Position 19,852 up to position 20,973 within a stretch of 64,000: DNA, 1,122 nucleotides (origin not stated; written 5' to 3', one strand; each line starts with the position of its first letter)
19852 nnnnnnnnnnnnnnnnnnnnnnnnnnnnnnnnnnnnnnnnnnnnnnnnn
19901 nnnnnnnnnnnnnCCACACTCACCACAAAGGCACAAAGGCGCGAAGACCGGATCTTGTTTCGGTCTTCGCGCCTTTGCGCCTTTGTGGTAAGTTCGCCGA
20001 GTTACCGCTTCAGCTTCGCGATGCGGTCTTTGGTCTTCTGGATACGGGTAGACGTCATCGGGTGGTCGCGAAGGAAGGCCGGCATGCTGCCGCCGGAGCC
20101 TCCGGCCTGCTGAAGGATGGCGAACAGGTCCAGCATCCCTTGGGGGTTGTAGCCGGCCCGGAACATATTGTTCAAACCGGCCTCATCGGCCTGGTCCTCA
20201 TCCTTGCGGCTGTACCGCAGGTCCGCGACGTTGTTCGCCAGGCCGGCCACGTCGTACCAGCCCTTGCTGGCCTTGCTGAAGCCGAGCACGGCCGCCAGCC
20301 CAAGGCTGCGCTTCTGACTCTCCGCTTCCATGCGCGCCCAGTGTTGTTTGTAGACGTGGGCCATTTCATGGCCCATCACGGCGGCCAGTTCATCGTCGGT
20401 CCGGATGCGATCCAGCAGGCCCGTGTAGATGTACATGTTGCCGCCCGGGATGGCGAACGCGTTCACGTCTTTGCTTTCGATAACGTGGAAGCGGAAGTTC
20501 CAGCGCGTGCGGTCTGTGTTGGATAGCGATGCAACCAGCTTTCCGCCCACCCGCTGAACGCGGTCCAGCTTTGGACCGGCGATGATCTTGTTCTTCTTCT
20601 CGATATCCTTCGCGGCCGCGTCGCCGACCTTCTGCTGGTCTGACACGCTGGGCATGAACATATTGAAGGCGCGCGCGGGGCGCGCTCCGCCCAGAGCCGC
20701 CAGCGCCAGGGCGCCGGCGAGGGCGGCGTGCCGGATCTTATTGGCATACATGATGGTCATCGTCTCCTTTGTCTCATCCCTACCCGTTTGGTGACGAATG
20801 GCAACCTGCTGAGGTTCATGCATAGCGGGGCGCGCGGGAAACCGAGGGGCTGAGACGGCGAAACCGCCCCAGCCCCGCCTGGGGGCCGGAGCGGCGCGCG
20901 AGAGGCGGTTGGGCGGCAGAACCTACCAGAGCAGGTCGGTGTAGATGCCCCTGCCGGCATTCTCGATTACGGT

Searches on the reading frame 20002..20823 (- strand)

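Call 11: search_protein_families(library=pfam, proteins=[window:20002-20823:-], max_evalue=0.001)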
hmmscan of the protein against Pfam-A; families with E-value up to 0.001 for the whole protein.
window:20002-20823:- (273 aa): 1 family
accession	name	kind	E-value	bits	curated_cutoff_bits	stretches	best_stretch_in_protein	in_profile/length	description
PF01435.24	Peptidase_M48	-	1.4e-31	110.2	20.3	1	88-267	6-185/186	Peptidase family M48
